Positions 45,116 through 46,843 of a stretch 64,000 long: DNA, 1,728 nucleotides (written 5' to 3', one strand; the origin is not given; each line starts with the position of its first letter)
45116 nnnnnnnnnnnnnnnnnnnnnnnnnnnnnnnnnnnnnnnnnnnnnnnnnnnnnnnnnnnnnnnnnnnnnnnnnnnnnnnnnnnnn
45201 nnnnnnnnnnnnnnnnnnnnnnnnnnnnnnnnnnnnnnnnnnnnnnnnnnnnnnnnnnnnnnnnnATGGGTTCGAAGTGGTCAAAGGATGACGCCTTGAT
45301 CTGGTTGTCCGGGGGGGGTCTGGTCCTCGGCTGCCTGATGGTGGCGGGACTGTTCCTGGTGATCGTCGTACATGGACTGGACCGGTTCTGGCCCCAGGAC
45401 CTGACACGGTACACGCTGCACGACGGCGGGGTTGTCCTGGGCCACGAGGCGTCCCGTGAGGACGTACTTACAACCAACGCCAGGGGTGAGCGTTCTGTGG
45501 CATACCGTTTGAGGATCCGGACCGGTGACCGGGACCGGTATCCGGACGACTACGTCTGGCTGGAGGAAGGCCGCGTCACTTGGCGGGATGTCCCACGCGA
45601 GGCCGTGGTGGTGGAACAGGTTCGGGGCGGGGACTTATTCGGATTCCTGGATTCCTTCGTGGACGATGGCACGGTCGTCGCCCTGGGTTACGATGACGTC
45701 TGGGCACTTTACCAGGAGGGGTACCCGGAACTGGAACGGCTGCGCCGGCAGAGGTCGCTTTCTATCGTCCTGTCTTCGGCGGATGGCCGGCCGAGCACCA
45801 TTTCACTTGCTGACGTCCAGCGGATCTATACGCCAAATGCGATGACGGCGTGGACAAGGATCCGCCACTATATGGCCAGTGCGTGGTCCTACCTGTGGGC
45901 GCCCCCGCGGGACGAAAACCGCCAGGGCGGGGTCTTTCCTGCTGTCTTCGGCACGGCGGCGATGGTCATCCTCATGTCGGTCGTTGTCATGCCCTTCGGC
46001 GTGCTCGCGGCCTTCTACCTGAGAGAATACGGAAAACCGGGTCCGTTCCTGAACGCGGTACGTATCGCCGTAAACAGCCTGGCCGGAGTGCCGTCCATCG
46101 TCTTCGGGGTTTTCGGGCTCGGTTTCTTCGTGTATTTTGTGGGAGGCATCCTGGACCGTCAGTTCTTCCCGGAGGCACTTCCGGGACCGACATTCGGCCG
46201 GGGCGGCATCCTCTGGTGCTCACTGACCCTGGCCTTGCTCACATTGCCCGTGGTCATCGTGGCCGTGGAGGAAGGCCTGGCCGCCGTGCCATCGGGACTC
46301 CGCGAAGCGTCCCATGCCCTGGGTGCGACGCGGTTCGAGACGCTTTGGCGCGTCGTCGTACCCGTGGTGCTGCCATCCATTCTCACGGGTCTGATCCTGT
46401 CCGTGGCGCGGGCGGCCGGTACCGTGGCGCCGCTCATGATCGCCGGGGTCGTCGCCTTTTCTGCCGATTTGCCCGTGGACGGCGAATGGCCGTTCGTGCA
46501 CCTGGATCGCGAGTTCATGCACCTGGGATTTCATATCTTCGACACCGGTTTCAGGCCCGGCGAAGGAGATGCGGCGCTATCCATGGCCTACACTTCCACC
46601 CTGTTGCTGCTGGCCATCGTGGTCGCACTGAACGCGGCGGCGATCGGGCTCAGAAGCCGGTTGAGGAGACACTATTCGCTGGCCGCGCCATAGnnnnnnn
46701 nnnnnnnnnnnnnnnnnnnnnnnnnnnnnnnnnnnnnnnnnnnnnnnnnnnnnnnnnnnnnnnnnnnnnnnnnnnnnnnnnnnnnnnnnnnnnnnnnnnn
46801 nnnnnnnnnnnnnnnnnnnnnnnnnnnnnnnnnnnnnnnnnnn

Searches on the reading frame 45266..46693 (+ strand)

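Call 5: search_protein_families(library=pfam, proteins=[window:45266-46693:+])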
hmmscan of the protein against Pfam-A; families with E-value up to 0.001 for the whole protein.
window:45266-46693:+ (475 aa): 1 family
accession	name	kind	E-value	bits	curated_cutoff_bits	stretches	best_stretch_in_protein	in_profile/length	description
PF00528.27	BPD_transp_1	-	1.9e-11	44.5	26.4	1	243-393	3-132/184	Binding-protein-dependent transport system inner membrane component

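Call 8: search_protein_families(library=ncbifam, proteins=[window:45266-46693:+], max_evalue=0.01)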
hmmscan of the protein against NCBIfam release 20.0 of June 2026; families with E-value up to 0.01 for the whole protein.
window:45266-46693:+ (475 aa): 27 families (the best 25 are shown)
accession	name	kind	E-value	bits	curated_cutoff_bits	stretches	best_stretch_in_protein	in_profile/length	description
TIGR00974.1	3a0107s02c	equivalog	4.7e-63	212.9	193.45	1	206-467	35-271/272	phosphate ABC transporter permease PstA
TIGR02138.1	phosphate_pstC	equivalog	5.9e-34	117.4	196.45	1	193-398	28-235/296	phosphate ABC transporter permease subunit PstC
NF008430.0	PRK11268.1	equivalog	6.2e-23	81.3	439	1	214-395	70-233/295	phosphate ABC transporter permease PstA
NF008435.0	PRK11275.1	equivalog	9.6e-17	61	502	1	187-389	37-245/319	phosphate ABC transporter permease PstC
TIGR02139.1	permease_CysT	equivalog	1.5e-11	44.4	246.1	1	233-396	58-214/265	sulfate ABC transporter permease subunit CysT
TIGR01581.1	Mo_ABC_porter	hypoth_equivalog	6.1e-11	42.2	210.3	1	237-399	33-188/225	ABC transporter permease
TIGR00969.1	3a0106s02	subfamily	5.9e-10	39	240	1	230-398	66-227/272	sulfate ABC transporter permease subunit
NF008208.0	PRK10971.1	equivalog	1.8e-08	34.3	415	1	316-401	141-227/277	sulfate/thiosulfate ABC transporter permease CysT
NF040839.1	tungstate_WtpB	equivalog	1.3e-07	31.5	340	1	323-392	133-202/251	tungstate ABC transporter permease WtpB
NF006939.0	PRK09421.1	equivalog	3.5e-07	29.9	262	1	319-386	97-164/230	molybdate ABC transporter permease subunit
NF007047.0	PRK09500.1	equivalog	1e-06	28.5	326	1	321-381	132-194/257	spermidine/putrescine ABC transporter permease PotC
TIGR03416.1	ABC_choXWV_perm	equivalog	1.2e-06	28.2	363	1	324-380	159-215/267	choline ABC transporter permease subunit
TIGR02141.1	modB_ABC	equivalog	2.2e-06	27.5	182.6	1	309-397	77-163/208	molybdate ABC transporter permease subunit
NF007044.0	PRK09497.1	equivalog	1.6e-05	24.5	348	1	321-385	156-220/285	spermidine/putrescine ABC transporter permease PotB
NF043073.1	MMSYN1_0195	equivalog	2.8e-05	22.5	1250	1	327-379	139-191/1021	spermidine/putrescine ABC transporter permease/substrate-binding protein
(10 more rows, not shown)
